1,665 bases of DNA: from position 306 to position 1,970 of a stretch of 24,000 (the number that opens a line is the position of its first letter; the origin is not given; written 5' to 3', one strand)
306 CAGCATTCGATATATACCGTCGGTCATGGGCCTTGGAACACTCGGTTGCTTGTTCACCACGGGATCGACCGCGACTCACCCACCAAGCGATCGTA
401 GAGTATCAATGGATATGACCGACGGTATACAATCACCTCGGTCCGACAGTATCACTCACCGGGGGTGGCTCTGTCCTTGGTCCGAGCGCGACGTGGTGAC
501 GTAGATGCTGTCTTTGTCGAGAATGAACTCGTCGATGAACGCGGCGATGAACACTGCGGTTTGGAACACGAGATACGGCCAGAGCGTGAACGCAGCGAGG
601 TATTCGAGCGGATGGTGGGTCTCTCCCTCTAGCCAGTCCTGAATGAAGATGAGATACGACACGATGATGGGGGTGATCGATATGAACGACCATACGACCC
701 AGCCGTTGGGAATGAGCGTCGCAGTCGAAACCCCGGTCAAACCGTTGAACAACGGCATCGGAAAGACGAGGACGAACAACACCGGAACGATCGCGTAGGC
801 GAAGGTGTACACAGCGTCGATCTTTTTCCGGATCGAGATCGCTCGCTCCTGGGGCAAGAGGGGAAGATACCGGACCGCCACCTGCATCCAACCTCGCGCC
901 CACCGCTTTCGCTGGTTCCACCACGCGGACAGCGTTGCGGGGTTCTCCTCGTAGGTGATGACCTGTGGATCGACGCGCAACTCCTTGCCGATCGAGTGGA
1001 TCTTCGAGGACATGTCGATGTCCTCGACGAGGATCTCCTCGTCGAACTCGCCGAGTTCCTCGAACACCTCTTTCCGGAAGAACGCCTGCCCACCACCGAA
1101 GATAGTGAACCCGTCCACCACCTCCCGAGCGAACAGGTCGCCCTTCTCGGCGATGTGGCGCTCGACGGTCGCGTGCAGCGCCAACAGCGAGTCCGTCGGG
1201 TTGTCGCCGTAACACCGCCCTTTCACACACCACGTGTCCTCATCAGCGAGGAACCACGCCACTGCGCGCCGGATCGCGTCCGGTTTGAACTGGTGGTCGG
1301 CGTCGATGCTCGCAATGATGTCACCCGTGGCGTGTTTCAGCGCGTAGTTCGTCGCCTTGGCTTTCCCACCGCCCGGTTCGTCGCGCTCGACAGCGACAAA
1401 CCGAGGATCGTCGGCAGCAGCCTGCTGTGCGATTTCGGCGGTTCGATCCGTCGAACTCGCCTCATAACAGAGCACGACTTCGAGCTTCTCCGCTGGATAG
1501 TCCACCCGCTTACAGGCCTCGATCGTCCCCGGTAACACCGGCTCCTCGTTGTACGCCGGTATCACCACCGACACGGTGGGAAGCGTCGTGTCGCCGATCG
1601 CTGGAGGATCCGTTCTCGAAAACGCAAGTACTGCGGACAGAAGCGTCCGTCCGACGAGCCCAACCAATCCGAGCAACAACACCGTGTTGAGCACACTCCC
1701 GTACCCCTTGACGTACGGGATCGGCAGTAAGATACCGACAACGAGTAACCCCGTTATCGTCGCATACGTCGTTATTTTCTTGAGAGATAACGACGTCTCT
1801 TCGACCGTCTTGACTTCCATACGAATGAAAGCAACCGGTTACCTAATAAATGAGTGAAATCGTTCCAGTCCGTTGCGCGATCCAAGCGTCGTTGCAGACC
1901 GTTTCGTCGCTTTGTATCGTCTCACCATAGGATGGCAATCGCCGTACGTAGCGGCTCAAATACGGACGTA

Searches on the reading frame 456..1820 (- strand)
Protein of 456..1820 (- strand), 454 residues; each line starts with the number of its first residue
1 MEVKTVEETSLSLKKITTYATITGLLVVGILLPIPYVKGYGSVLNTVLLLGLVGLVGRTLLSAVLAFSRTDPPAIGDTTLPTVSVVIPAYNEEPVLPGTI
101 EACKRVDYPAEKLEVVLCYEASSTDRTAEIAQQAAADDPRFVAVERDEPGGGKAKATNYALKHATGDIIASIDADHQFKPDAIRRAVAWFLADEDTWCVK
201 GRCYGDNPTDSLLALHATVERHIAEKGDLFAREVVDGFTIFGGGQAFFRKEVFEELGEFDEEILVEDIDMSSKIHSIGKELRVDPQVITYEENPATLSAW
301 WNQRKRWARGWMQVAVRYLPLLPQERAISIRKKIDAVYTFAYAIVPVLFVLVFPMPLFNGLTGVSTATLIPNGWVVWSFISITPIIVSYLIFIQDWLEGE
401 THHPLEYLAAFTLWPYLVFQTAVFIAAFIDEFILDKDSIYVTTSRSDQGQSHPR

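Call 10: search_protein_families(library=pfam, proteins=[window:456-1820:-])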
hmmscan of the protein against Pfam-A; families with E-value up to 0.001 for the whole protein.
window:456-1820:- (454 aa): 5 families
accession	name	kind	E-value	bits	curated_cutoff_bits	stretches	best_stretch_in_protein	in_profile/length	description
PF00535.33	Glycos_transf_2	-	1.8e-29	103.3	23.3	1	84-257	1-168/168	Glycosyl transferase family 2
PF13641.12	Glyco_tranf_2_3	-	2.1e-27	97.1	27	1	81-310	1-230/230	Glycosyltransferase like family 2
PF13632.12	Glyco_trans_2_3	-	2.4e-18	67.1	27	1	168-374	1-183/198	Glycosyl transferase family group 2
PF13506.12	Glyco_transf_21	-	1.8e-08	34.5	21.7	1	150-309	15-174/174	Glycosyl transferase family 21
PF10111.15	Glyco_tranf_2_2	-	1.3e-07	31.8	27.3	1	84-300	1-225/276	Glycosyltransferase like family 2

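Call 30: find_encoding_contigs(protein=window:456-1820:-, flank=3000, max_places=6)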
Protein window:456-1820:- (454 aa): no gene with exactly this product is on record in the collection.

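Call 32: find_homologous_proteins(query=window:456-1820:-, max_evalue=1e-50)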
Query window:456-1820:- (454 aa): 206 proteins with E <= 1e-50 among 8000 candidates; the best 120 are listed.
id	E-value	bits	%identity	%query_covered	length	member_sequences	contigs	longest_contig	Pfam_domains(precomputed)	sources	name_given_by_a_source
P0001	6.7e-283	956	92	100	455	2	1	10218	PF13632.13,PF10111.15,PF13506.14,PF13641.13,PF00535.33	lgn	-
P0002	1.0e-278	943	90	100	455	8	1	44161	PF13632.13,PF10111.15,PF13506.14,PF13641.13,PF00535.33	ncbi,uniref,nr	ncbi:glycosyltransferase [Halocatena pleomorpha]|uniref:Glycosyltransferase family 2 protein n=1 Tax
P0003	5.0e-260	881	84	100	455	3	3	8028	PF13632.13,PF10111.15,PF13506.14,PF13641.13,PF00535.33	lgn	-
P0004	2.1e-259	879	83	100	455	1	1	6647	PF13632.13,PF10111.15,PF13506.14,PF13641.13,PF00535.33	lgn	-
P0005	1.3e-256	870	83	100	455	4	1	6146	PF13632.13,PF10111.15,PF13506.14,PF13641.13,PF00535.33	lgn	-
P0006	6.4e-256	868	84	100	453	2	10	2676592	PF13632.13,PF10111.15,PF13506.14,PF13641.13,PF00535.33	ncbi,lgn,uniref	ncbi:glycosyltransferase [Halocatena halophila]|uniref:glycosyltransferase n=1 Tax=Halocatena haloph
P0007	2.1e-232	790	72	100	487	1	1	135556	PF13632.13,PF10111.15,PF13506.14,PF13641.13,PF00535.33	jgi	jgi:cellulose synthase/poly-beta-1,6-N-acetylglucosamine synthase-like glycosyltransferase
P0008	1.4e-231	787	74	100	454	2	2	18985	PF13632.13,PF10111.15,PF13506.14,PF13641.13,PF00535.33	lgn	-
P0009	2.0e-230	783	73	100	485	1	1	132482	PF13632.13,PF10111.15,PF13506.14,PF13641.13,PF00535.33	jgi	jgi:cellulose synthase/poly-beta-1,6-N-acetylglucosamine synthase-like glycosyltransferase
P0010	2.3e-229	780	71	100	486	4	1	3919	PF13632.13,PF10111.15,PF13506.14,PF13641.13,PF00535.33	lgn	-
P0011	4.2e-222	756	74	99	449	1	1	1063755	PF13632.13,PF10111.15,PF13506.14,PF13641.13,PF00535.33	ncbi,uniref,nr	ncbi:glycosyltransferase [Halostella litorea]|uniref:glycosyltransferase n=1 Tax=Halostella litorea 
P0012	1.7e-221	754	72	98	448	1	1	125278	PF13632.13,PF10111.15,PF13506.14,PF13641.13,PF00535.33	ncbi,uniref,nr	ncbi:glycosyltransferase [Halegenticoccus soli]|uniref:glycosyltransferase n=1 Tax=Halegenticoccus s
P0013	1.3e-220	751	73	99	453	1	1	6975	PF13632.13,PF10111.15,PF13506.14,PF13641.13,PF00535.33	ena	-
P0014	2.2e-219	747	71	98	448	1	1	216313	PF13632.13,PF10111.15,PF13506.14,PF13641.13,PF00535.33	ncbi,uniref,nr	ncbi:glycosyltransferase [Halegenticoccus tardaugens]|uniref:glycosyltransferase n=1 Tax=Halegentico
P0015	6.9e-216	736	71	99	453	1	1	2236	PF13632.13,PF13506.14,PF13641.13,PF00535.33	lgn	-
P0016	6.9e-216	736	72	98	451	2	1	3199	PF13632.13,PF10111.15,PF13506.14,PF13641.13,PF00535.33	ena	-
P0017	1.2e-213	728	69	99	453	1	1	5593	PF13632.13,PF10111.15,PF13506.14,PF13641.13,PF00535.33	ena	-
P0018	5.7e-210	716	69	99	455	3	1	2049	PF13632.13,PF10111.15,PF13506.14,PF13641.13,PF00535.33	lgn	-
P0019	2.0e-209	714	69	98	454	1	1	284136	PF13632.13,PF10111.15,PF13506.14,PF13641.13,PF00535.33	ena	-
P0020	2.2e-205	701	69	98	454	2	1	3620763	PF13632.13,PF13506.14,PF13641.13,PF00535.33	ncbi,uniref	ncbi:glycosyltransferase [Natrinema sp. 74]|uniref:glycosyltransferase n=1 Tax=Natrinema sp. 74 TaxI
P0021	2.7e-204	697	67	98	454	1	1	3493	PF13632.13,PF10111.15,PF13506.14,PF13641.13,PF00535.33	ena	-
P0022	2.6e-203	694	66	98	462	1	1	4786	PF13632.13,PF10111.15,PF13506.14,PF13641.13,PF00535.33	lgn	-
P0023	5.2e-203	693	67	98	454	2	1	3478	PF13632.13,PF10111.15,PF13506.14,PF13641.13,PF00535.33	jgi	jgi:cellulose synthase/poly-beta-1,6-N-acetylglucosamine synthase-like glycosyltransferase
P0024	5.7e-203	693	67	99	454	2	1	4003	PF13632.13,PF10111.15,PF13506.14,PF13641.13,PF00535.33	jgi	jgi:cellulose synthase/poly-beta-1,6-N-acetylglucosamine synthase-like glycosyltransferase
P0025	7.5e-203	693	65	99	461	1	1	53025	PF13632.13,PF13506.14,PF13641.13,PF00535.33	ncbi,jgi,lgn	-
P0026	9.9e-203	692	67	98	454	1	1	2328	PF13632.13,PF10111.15,PF13506.14,PF13641.13,PF00535.33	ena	-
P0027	1.6e-201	688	68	99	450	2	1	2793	PF13632.13,PF10111.15,PF13506.14,PF13641.13,PF00535.33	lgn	-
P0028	2.7e-201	687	66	98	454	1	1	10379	PF13632.13,PF10111.15,PF13506.14,PF13641.13,PF00535.33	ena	-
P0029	4.7e-201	687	68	99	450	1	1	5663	PF13632.13,PF13506.14,PF13641.13,PF00535.33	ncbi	ncbi:MAG: glycosyltransferase family 2 protein [Haloquadratum sp.]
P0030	7.4e-201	686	67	100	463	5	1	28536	PF13632.13,PF13506.14,PF13641.13,PF00535.33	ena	-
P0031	8.0e-201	686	67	100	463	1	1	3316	PF13632.13,PF10111.15,PF13506.14,PF13641.13,PF00535.33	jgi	jgi:cellulose synthase/poly-beta-1,6-N-acetylglucosamine synthase-like glycosyltransferase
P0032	1.3e-200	685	67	99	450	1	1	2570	PF13632.13,PF10111.15,PF13506.14,PF13641.13,PF00535.33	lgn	-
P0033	1.5e-200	685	65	98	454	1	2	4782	PF13632.13,PF10111.15,PF13506.14,PF13641.13,PF00535.33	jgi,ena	jgi:cellulose synthase/poly-beta-1,6-N-acetylglucosamine synthase-like glycosyltransferase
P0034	4.9e-200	683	66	98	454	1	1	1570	PF13632.13,PF13506.14,PF13641.13,PF00535.33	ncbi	-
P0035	6.9e-200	683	66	98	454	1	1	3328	PF13632.13,PF10111.15,PF13506.14,PF13641.13,PF00535.33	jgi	jgi:cellulose synthase/poly-beta-1,6-N-acetylglucosamine synthase-like glycosyltransferase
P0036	1.3e-199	682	67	99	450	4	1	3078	PF13632.13,PF10111.15,PF13506.14,PF13641.13,PF00535.33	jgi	jgi:cellulose synthase/poly-beta-1,6-N-acetylglucosamine synthase-like glycosyltransferase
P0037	1.0e-198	679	67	99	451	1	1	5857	PF13632.13,PF13506.14,PF13641.13,PF00535.33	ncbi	ncbi:MAG: glycosyltransferase family 2 protein [Halapricum sp.]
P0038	4.1e-198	677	67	98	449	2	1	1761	PF13632.13,PF10111.15,PF13506.14,PF13641.13,PF00535.33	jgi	jgi:cellulose synthase/poly-beta-1,6-N-acetylglucosamine synthase-like glycosyltransferase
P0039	2.6e-197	674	65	99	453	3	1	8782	PF13632.13,PF10111.15,PF13506.14,PF13641.13,PF00535.33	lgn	-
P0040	3.9e-197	674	65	98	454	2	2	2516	PF13632.13,PF10111.15,PF13506.14,PF13641.13,PF00535.33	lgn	-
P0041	4.5e-197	674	66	98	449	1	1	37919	PF13632.13,PF10111.15,PF13506.14,PF13641.13,PF00535.33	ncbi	ncbi:MAG: glycosyltransferase family 2 protein [Halodesulfurarchaeum sp.]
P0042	3.4e-196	671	66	98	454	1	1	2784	PF13632.13,PF13506.14,PF13641.13,PF00535.33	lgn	-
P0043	5.0e-196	670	63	99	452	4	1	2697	PF13632.13,PF10111.15,PF13506.14,PF13641.13,PF00535.33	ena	-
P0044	6.5e-196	670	67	98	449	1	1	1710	PF13632.13,PF10111.15,PF13506.14,PF13641.13,PF00535.33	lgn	-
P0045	1.5e-195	669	65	98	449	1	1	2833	PF13632.13,PF10111.15,PF13506.14,PF13641.13,PF00535.33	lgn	-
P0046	1.6e-194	665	65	99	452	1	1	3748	PF13632.13,PF10111.15,PF13506.14,PF13641.13,PF00535.33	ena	-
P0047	2.5e-194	665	63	99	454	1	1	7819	PF13632.13,PF10111.15,PF13506.14,PF13641.13,PF00535.33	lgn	-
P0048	6.6e-194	663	66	98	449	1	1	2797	PF13632.13,PF10111.15,PF13506.14,PF13641.13,PF00535.33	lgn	-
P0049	1.2e-193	662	65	98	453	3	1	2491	PF13632.13,PF10111.15,PF13506.14,PF13641.13,PF00535.33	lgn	-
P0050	2.4e-193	661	64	98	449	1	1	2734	PF13632.13,PF13506.14,PF13641.13,PF00535.33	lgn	-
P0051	1.1e-192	659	64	98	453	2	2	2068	PF13632.13,PF10111.15,PF13506.14,PF13641.13,PF00535.33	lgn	-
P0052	1.5e-192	659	66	98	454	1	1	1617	PF13632.13,PF10111.15,PF13506.14,PF13641.13,PF00535.33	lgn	-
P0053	1.5e-192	659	65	98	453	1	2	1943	PF13632.13,PF13506.14,PF13641.13,PF00535.33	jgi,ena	-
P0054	3.0e-192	658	64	98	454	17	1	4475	PF13632.13,PF10111.15,PF13506.14,PF13641.13,PF00535.33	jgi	-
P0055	5.9e-192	657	65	99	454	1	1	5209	PF13632.13,PF13506.14,PF13641.13,PF00535.33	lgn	-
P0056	6.5e-192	657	63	98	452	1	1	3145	PF13632.13,PF13506.14,PF13641.13,PF00535.33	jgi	-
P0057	9.8e-192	656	64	99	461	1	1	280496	PF13632.13,PF10111.15,PF13506.14,PF13641.13,PF00535.33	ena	-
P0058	1.2e-191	656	64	99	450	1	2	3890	PF13632.13,PF10111.15,PF13506.14,PF13641.13,PF00535.33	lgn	-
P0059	2.8e-191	654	63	99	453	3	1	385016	PF13632.13,PF10111.15,PF13506.14,PF13641.13,PF00535.33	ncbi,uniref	ncbi:glycosyltransferase [Haloparvum sp. PAK95]|uniref:glycosyltransferase n=1 Tax=Haloparvum sp. PA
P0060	4.9e-191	654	63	99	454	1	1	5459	PF13632.13,PF10111.15,PF13506.14,PF13641.13,PF00535.33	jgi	jgi:cellulose synthase/poly-beta-1,6-N-acetylglucosamine synthase-like glycosyltransferase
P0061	2.4e-190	651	63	99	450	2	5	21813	PF13632.13,PF10111.15,PF13506.14,PF13641.13,PF00535.33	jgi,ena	jgi:cellulose synthase/poly-beta-1,6-N-acetylglucosamine synthase-like glycosyltransferase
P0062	2.9e-190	651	61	99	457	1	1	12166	PF13632.13,PF10111.15,PF13506.14,PF13641.13,PF00535.33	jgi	jgi:cellulose synthase/poly-beta-1,6-N-acetylglucosamine synthase-like glycosyltransferase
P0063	1.3e-189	649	65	98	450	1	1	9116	PF13632.13,PF13506.14,PF13641.13,PF00535.33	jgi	jgi:cellulose synthase/poly-beta-1,6-N-acetylglucosamine synthase-like glycosyltransferase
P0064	2.1e-189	648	64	99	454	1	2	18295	PF13632.13,PF10111.15,PF13506.14,PF13641.13,PF00535.33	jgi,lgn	jgi:cellulose synthase/poly-beta-1,6-N-acetylglucosamine synthase-like glycosyltransferase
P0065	1.9e-187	642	63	98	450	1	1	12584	PF13632.13,PF13506.14,PF13641.13,PF00535.33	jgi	-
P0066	9.2e-187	640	62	99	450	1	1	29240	PF13632.13,PF13506.14,PF13641.13,PF00535.33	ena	-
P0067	5.3e-186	637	64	98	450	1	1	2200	PF13632.13,PF10111.15,PF13506.14,PF13641.13,PF00535.33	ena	-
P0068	5.5e-186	637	61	99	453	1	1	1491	PF13632.13,PF13506.14,PF13641.13,PF00535.33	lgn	-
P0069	3.9e-185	634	63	98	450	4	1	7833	PF13632.13,PF10111.15,PF13506.14,PF13641.13,PF00535.33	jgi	-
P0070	1.2e-184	633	63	98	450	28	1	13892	PF13632.13,PF13506.14,PF13641.13,PF00535.33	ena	-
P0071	3.3e-183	628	62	98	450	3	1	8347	PF13632.13,PF13506.14,PF13641.13,PF00535.33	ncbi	-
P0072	2.3e-182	625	61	100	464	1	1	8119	PF13632.13,PF10111.15,PF13506.14,PF13641.13,PF00535.33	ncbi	ncbi:MAG: glycosyltransferase family 2 protein [Haloarculaceae archaeon]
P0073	1.0e-181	623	61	100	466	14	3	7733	PF13632.13,PF10111.15,PF13506.14,PF13641.13,PF00535.33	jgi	jgi:cellulose synthase/poly-beta-1,6-N-acetylglucosamine synthase-like glycosyltransferase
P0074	1.2e-181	623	61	98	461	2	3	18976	PF13632.13,PF10111.15,PF13506.14,PF13641.13,PF00535.33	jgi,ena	jgi:cellulose synthase/poly-beta-1,6-N-acetylglucosamine synthase-like glycosyltransferase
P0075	3.9e-181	621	61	99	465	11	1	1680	PF13632.13,PF10111.15,PF13506.14,PF13641.13,PF00535.33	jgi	jgi:cellulose synthase/poly-beta-1,6-N-acetylglucosamine synthase-like glycosyltransferase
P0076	8.4e-181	620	61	98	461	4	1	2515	PF13632.13,PF10111.15,PF13506.14,PF13641.13,PF00535.33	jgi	jgi:cellulose synthase/poly-beta-1,6-N-acetylglucosamine synthase-like glycosyltransferase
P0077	5.7e-180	617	61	100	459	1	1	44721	PF13632.13,PF10111.15,PF13506.14,PF13641.13,PF00535.33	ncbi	ncbi:MAG: glycosyltransferase family 2 protein [Haloglomus sp.]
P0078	1.4e-179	616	61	98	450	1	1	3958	PF13632.13,PF13506.14,PF13641.13,PF00535.33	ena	-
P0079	6.5e-179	614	61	98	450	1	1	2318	PF13632.13,PF13506.14,PF13641.13,PF00535.33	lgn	-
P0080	7.1e-179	614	61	98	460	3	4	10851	PF13632.13,PF13506.14,PF13641.13,PF00535.33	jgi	jgi:cellulose synthase/poly-beta-1,6-N-acetylglucosamine synthase-like glycosyltransferase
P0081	1.6e-178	612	60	98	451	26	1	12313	PF13632.13,PF10111.15,PF13506.14,PF13641.13,PF00535.33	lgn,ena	-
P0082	1.8e-178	612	61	100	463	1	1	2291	PF13632.13,PF13506.14,PF13641.13,PF00535.33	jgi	jgi:cellulose synthase/poly-beta-1,6-N-acetylglucosamine synthase-like glycosyltransferase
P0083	3.0e-178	612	61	100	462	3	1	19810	PF13632.13,PF10111.15,PF13506.14,PF13641.13,PF00535.33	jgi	jgi:cellulose synthase/poly-beta-1,6-N-acetylglucosamine synthase-like glycosyltransferase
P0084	5.6e-178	611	61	98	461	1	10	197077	PF13632.13,PF10111.15,PF13506.14,PF13641.13,PF00535.33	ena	-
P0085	1.2e-177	610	61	98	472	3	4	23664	PF13632.13,PF13506.14,PF13641.13,PF00535.33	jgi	jgi:cellulose synthase/poly-beta-1,6-N-acetylglucosamine synthase-like glycosyltransferase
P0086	2.8e-177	608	60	98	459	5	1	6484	PF13632.13,PF10111.15,PF13506.14,PF13641.13,PF00535.33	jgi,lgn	jgi:cellulose synthase/poly-beta-1,6-N-acetylglucosamine synthase-like glycosyltransferase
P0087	3.5e-176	605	60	99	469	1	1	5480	PF13632.13,PF13506.14,PF13641.13,PF00535.33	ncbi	ncbi:MAG: glycosyltransferase family 2 protein [Halorientalis sp.]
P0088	7.2e-176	604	61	99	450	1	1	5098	PF13632.13,PF10111.15,PF13506.14,PF13641.13,PF00535.33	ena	-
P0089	1.1e-175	603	58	99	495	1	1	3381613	PF13632.13,PF13506.14,PF13641.13,PF00535.33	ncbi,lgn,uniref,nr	ncbi:hypothetical protein BV210_11890 [Halorientalis sp. IM1011]|uniref:glycosyltransferase n=1 Tax=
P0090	1.2e-174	600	60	98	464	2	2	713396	PF13632.13,PF13506.14,PF13641.13,PF03142.22,PF00535.33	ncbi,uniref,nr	ncbi:glycosyltransferase [Halorientalis brevis]|uniref:Glycosyltransferase n=1 Tax=Halorientalis bre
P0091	2.2e-174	599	60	98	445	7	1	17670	PF13632.13,PF10111.15,PF13506.14,PF13641.13,PF00535.33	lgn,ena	-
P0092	2.4e-174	599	58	99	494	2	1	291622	PF13632.13,PF13506.14,PF13641.13,PF00535.33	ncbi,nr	ncbi:glycosyltransferase [Halorientalis pallida]|nr:glycosyltransferase family 2 protein [Halorienta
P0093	3.7e-174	598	58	98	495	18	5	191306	PF13632.13,PF13506.14,PF13641.13,PF00535.33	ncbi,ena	-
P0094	3.5e-173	595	59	98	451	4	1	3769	PF13632.13,PF10111.15,PF13506.14,PF13641.13,PF00535.33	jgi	jgi:cellulose synthase/poly-beta-1,6-N-acetylglucosamine synthase-like glycosyltransferase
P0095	1.4e-172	593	58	98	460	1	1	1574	PF13632.13,PF10111.15,PF13506.14,PF13641.13,PF00535.33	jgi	jgi:cellulose synthase/poly-beta-1,6-N-acetylglucosamine synthase-like glycosyltransferase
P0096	1.4e-172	593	60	98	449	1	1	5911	PF13632.13,PF10111.15,PF13506.14,PF13641.13,PF00535.33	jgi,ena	-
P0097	7.3e-172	590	60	98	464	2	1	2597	PF13632.13,PF13506.14,PF13641.13,PF03142.22,PF00535.33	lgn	-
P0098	1.3e-170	586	58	98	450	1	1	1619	PF13632.13,PF10111.15,PF13506.14,PF13641.13,PF03142.22,PF00535.33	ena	-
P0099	8.9e-169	580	57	99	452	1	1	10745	PF13632.13,PF10111.15,PF13506.14,PF13641.13,PF00535.33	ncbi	ncbi:MAG: glycosyltransferase family 2 protein [Halobacteriaceae archaeon]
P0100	2.1e-168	579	57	99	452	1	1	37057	PF13632.13,PF10111.15,PF13506.14,PF13641.13,PF00535.33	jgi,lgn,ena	-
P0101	7.0e-168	577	58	98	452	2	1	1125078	PF13632.13,PF10111.15,PF13506.14,PF13641.13,PF03142.22,PF00535.33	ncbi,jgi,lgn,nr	ncbi:hypothetical protein AQV86_04910 [Nanohaloarchaea archaeon SG9]|nr:hypothetical protein AQV86_0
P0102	1.2e-165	570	57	98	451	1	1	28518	PF13632.13,PF10111.15,PF13506.14,PF13641.13,PF00535.33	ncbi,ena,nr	ncbi:hypothetical protein BRD17_09135 [Halobacteriales archaeon SW_7_68_16]|nr:MAG: hypothetical pro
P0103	4.4e-165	568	55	98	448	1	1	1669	PF13632.13,PF10111.15,PF13506.14,PF13641.13,PF00535.33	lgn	-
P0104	3.8e-164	565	57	98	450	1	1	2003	PF13632.13,PF10111.15,PF13506.14,PF13641.13,PF00535.33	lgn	-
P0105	4.6e-164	565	56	98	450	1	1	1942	PF13632.13,PF10111.15,PF13506.14,PF13641.13,PF00535.33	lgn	-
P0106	1.3e-163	563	57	98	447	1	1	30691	PF13632.13,PF13506.14,PF13641.13,PF03142.22,PF00535.33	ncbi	ncbi:MAG: glycosyltransferase family 2 protein [Candidatus Nanohaloarchaea archaeon]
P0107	2.7e-163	562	57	98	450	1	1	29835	PF13632.13,PF10111.15,PF13506.14,PF13641.13,PF00535.33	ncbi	-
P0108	5.0e-162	558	55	99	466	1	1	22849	PF13632.13,PF10111.15,PF13506.14,PF13641.13,PF00535.33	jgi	jgi:cellulose synthase/poly-beta-1,6-N-acetylglucosamine synthase-like glycosyltransferase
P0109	1.2e-161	557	56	99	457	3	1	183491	PF13632.13,PF10111.15,PF13506.14,PF13641.13,PF00535.33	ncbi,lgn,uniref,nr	ncbi:glycosyltransferase family 2 protein [Haladaptatus sp. AB618]|uniref:glycosyltransferase n=1 Ta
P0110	1.1e-159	550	55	99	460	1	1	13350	PF13632.13,PF10111.15,PF13506.14,PF13641.13,PF00535.33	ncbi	ncbi:MAG: glycosyltransferase family 2 protein [Halobacterium sp.]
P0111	5.3e-158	545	55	98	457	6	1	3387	PF13632.13,PF10111.15,PF13506.14,PF13641.13,PF00535.33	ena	-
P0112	1.0e-157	544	53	99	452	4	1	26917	PF13632.13,PF10111.15,PF13506.14,PF13641.13,PF00535.33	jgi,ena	-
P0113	2.4e-157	543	54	98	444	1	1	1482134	PF13632.13,PF10111.15,PF13506.14,PF13641.13,PF00535.33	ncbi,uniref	ncbi:glycosyltransferase [Halarchaeum sp. P4]|uniref:glycosyltransferase n=1 Tax=Halarchaeum sp. P4 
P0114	1.9e-155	536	53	99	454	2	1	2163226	PF13632.13,PF10111.15,PF13506.14,PF13641.13,PF00535.33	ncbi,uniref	ncbi:glycosyltransferase [Salarchaeum japonicum]|uniref:glycosyltransferase n=1 Tax=Salarchaeum japo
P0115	2.1e-154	533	56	93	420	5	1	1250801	PF13632.13,PF10111.15,PF13506.14,PF13641.13,PF00535.33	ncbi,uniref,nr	ncbi:glycosyltransferase [Halocalculus aciditolerans]|uniref:glycosyltransferase n=1 Tax=Halocalculu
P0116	4.1e-153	529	52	100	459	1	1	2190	PF13632.13,PF10111.15,PF13506.14,PF13641.13,PF00535.33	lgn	-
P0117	1.1e-152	527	52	100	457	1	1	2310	PF13632.13,PF10111.15,PF13506.14,PF13641.13,PF00535.33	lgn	-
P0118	7.3e-152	525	69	74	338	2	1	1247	PF13632.13,PF13506.14,PF13641.13,PF00535.33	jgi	jgi:cellulose synthase/poly-beta-1,6-N-acetylglucosamine synthase-like glycosyltransferase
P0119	1.7e-151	523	53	98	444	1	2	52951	PF13632.13,PF10111.15,PF13506.14,PF13641.13,PF00535.33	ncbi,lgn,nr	ncbi:MAG: glycosyltransferase family 2 protein [Candidatus Nanohaloarchaea archaeon]|nr:glycosyltran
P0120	5.1e-151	522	53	98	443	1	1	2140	PF13632.13,PF10111.15,PF13506.14,PF13641.13,PF00535.33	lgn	-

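Call 33: find_encoding_contigs(protein=P0001, flank=4000, max_places=3)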
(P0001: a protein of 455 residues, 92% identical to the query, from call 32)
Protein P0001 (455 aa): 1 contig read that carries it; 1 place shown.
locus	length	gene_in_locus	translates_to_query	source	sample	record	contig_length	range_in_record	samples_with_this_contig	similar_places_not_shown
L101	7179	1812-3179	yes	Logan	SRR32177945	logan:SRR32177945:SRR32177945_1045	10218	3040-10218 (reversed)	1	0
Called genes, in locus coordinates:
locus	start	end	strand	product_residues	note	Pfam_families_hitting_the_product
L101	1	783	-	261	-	?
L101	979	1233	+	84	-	-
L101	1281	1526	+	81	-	PF23384:DUF7098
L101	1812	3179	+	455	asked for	PF13506:Glyco_transf_21, PF00535:Glycos_transf_2, PF10111:Glyco_tranf_2_2 (faint), PF13641:Glyco_tranf_2_3, PF13632:Glyco_trans_2_3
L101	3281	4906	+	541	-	-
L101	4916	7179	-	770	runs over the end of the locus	PF10060:DUF2298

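Call 34: find_encoding_contigs(protein=P0002, flank=10000, max_places=3)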
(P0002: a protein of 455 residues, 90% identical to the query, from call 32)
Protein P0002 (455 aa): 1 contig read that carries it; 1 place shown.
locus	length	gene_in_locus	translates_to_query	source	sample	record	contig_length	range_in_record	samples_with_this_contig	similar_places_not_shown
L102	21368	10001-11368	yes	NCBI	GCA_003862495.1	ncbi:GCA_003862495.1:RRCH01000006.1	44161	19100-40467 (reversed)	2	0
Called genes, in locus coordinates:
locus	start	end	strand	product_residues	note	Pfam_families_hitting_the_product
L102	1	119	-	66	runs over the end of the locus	-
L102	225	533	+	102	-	PF24463:DUF7577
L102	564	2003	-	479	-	PF02347:GDC-P (weak), PF00266:Aminotran_5, PF21478:GcvP2_C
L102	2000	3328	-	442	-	PF02347:GDC-P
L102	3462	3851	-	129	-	PF00582:Usp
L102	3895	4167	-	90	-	PF24364:DUF7520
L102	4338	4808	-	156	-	PF13527:Acetyltransf_9 (weak), PF00583:Acetyltransf_1, PF13673:Acetyltransf_10, PF13508:Acetyltransf_7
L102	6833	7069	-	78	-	PF20389:DUF6684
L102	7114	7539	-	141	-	PF24396:DUF7541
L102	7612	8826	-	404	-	PF13191:AAA_16 (faint), PF13207:AAA_17 (faint), PF05496:RuvB_N (weak), PF00004:AAA, PF07724:AAA_2 (weak), PF07728:AAA_5 (faint), PF13401:AAA_22 (faint), PF17862:AAA_lid_3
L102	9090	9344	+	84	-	PF13412:HTH_24 (weak)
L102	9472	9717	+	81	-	PF23384:DUF7098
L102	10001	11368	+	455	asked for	PF13506:Glyco_transf_21, PF00535:Glycos_transf_2, PF10111:Glyco_tranf_2_2 (weak), PF13641:Glyco_tranf_2_3, PF13632:Glyco_trans_2_3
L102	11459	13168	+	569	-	-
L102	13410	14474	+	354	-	PF00348:polyprenyl_synt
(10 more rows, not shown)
